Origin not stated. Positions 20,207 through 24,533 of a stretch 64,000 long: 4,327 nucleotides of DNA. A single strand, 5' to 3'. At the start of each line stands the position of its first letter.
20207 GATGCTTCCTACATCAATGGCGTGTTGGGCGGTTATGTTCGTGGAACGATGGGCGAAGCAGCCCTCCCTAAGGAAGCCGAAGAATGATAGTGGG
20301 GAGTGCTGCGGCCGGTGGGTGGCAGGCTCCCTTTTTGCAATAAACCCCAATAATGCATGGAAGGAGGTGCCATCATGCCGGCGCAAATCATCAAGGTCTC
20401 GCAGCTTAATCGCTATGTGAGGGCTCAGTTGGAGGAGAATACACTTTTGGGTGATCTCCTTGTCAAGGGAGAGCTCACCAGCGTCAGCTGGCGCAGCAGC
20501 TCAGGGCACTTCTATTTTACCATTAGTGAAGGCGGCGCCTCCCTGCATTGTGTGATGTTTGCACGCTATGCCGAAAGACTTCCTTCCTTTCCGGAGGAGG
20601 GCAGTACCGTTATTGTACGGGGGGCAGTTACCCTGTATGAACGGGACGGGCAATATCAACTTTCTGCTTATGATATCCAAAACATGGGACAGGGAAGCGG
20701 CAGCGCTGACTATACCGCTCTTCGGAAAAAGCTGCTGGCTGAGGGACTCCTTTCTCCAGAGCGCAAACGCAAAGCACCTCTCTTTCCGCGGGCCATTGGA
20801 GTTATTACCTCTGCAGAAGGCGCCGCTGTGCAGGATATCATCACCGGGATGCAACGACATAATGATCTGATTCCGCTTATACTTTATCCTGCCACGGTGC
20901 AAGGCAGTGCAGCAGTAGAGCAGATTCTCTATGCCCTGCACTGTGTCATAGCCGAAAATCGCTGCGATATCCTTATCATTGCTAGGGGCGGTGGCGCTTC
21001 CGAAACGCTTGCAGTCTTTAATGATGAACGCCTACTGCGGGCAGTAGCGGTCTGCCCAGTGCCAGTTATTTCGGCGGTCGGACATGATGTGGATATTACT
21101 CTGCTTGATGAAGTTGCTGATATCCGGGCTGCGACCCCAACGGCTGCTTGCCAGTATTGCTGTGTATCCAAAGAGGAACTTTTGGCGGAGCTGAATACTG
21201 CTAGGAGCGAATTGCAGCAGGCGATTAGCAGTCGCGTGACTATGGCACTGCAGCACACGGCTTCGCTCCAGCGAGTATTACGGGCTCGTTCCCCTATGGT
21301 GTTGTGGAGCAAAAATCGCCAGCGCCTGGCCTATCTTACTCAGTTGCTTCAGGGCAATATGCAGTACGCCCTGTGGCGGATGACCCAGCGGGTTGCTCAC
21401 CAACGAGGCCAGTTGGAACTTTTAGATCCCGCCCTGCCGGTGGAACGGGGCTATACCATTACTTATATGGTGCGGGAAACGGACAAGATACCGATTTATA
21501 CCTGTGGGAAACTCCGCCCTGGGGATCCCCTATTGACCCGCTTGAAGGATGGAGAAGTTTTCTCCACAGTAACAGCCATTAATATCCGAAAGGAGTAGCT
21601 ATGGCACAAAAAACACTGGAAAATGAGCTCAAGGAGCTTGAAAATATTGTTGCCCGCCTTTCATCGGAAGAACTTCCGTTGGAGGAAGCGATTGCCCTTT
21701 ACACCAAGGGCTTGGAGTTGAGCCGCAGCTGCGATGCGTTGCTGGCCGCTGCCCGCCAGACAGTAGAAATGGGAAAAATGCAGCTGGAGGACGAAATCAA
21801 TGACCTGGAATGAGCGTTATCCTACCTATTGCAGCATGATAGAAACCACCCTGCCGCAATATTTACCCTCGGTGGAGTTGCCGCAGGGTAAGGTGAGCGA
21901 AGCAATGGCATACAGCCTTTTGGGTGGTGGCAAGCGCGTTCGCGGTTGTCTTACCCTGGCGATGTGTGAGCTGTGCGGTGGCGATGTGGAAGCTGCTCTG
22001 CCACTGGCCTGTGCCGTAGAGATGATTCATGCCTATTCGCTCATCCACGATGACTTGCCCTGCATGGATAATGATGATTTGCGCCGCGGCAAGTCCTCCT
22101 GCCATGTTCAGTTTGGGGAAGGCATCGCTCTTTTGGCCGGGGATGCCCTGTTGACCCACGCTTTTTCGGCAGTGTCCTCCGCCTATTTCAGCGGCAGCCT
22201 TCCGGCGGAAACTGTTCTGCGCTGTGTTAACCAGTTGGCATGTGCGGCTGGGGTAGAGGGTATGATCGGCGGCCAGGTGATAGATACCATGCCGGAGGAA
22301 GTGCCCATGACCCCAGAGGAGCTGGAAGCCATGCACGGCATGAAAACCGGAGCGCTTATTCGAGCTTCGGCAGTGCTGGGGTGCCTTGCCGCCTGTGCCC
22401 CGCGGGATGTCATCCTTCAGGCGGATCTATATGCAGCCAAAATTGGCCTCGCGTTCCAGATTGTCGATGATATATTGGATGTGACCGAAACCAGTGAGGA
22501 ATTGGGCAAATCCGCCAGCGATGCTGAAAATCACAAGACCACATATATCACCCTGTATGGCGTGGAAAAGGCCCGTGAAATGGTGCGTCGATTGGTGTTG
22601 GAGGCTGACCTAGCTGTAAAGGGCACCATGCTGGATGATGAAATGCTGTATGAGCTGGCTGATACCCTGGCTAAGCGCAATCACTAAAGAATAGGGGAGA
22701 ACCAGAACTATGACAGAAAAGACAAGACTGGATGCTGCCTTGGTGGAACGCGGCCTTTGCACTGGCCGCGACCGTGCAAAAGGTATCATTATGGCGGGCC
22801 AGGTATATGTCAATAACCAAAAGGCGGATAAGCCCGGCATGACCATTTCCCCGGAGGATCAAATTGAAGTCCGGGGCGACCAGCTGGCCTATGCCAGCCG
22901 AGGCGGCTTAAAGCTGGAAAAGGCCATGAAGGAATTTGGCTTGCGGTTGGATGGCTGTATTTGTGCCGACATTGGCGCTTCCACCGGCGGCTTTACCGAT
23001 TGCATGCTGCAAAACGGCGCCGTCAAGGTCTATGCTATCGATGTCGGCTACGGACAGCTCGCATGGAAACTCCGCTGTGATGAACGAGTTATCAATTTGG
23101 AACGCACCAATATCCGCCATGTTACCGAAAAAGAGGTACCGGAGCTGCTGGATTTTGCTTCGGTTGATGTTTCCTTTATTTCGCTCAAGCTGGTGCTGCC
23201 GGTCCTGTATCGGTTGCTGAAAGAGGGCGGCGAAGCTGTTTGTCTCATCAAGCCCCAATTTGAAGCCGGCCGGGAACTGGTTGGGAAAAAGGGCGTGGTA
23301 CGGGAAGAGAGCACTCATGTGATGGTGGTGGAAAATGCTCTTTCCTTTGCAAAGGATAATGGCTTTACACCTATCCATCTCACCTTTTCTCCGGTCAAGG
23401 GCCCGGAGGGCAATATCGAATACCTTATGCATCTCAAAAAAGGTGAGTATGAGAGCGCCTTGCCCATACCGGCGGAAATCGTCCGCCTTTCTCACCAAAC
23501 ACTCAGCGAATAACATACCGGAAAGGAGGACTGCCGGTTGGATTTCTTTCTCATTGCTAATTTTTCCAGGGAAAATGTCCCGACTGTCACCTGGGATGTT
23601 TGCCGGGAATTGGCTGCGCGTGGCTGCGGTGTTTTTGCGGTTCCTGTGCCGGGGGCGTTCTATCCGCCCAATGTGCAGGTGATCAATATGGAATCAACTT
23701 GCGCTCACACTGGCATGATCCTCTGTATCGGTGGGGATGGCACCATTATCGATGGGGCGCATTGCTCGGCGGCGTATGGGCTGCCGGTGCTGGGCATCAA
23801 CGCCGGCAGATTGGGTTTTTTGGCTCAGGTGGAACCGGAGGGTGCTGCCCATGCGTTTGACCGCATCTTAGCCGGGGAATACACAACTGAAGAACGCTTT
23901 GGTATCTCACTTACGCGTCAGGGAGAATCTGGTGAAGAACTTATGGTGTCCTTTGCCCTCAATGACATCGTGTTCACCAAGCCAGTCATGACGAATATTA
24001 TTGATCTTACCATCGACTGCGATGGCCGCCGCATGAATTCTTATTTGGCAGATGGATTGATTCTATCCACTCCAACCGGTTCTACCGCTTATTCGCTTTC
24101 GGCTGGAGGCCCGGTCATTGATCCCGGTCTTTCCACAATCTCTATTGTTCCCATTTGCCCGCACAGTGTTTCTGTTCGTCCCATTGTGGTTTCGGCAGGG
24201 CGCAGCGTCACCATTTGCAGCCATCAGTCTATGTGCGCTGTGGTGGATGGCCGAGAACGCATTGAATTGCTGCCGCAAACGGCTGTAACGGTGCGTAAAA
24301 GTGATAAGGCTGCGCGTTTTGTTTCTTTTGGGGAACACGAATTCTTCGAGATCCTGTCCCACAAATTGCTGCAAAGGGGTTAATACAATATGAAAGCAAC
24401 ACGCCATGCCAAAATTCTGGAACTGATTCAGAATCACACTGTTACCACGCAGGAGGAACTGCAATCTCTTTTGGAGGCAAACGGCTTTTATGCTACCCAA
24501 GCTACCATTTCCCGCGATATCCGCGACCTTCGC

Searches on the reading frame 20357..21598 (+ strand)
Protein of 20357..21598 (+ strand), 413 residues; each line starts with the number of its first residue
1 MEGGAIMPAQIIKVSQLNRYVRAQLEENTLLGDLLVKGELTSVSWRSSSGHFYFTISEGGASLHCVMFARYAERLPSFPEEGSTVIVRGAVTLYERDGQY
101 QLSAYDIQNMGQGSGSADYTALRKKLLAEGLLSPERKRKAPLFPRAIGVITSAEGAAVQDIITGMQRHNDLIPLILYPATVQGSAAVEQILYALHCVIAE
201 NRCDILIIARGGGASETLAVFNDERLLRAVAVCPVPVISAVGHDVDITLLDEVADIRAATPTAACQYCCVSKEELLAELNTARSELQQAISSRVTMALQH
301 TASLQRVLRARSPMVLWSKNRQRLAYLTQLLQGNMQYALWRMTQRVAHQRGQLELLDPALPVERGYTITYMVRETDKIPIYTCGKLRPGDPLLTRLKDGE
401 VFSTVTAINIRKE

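Call 62: search_protein_families(library=pfam, proteins=[window:20357-21598:+], max_evalue=0.00001)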
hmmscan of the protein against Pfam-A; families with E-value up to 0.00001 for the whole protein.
window:20357-21598:+ (413 aa): 3 families
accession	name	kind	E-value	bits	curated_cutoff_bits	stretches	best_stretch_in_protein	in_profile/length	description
PF02601.20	Exonuc_VII_L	-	1.2e-74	252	35.9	2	131-348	1-216/315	Exonuclease VII, large subunit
PF13742.12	tRNA_anti_2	-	3.6e-25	88.4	27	1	13-108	2-95/95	OB-fold nucleic acid binding domain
PF01336.31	tRNA_anti-codon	-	7.2e-11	42.3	27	1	36-108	3-73/75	OB-fold nucleic acid binding domain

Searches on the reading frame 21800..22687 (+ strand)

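Call 62: search_protein_families(library=pfam, proteins=[window:21800-22687:+], max_evalue=0.00001)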
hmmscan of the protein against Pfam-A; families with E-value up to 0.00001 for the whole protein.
window:21800-22687:+ (295 aa): 1 family
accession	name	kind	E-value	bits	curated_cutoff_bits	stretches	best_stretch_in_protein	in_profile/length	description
PF00348.22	polyprenyl_synt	-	5.6e-54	183.4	27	1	32-263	4-227/251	Polyprenyl synthetase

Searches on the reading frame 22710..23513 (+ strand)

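Call 62: search_protein_families(library=pfam, proteins=[window:22710-23513:+], max_evalue=0.00001)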
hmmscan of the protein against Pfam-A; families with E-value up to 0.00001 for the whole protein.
window:22710-23513:+ (267 aa): 2 families
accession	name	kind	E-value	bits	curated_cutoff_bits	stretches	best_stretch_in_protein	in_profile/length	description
PF01728.25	FtsJ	-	1.6e-40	139.4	24.1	1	61-243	1-180/181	FtsJ-like methyltransferase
PF01479.30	S4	-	1.8e-10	40.8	22.8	1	6-52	2-48/48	S4 domain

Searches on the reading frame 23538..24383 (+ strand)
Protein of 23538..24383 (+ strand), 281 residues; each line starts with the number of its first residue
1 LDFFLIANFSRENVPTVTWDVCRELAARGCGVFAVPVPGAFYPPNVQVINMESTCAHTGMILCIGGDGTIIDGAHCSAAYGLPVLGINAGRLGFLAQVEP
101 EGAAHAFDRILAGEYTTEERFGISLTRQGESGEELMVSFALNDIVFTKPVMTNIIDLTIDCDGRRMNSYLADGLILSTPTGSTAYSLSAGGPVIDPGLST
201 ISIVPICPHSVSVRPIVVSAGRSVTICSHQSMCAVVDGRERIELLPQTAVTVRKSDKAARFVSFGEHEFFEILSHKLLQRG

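Call 62: search_protein_families(library=pfam, proteins=[window:23538-24383:+], max_evalue=0.00001)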
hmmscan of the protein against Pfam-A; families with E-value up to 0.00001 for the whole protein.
window:23538-24383:+ (281 aa): 2 families
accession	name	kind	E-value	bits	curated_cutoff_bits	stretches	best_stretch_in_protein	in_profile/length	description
PF20143.4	NAD_kinase_C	-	6e-33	113.7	23.7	1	141-263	1-125/126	ATP-NAD kinase C-terminal domain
PF01513.26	NAD_kinase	-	2.3e-14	54.2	25.5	1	59-115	74-130/130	ATP-NAD kinase N-terminal domain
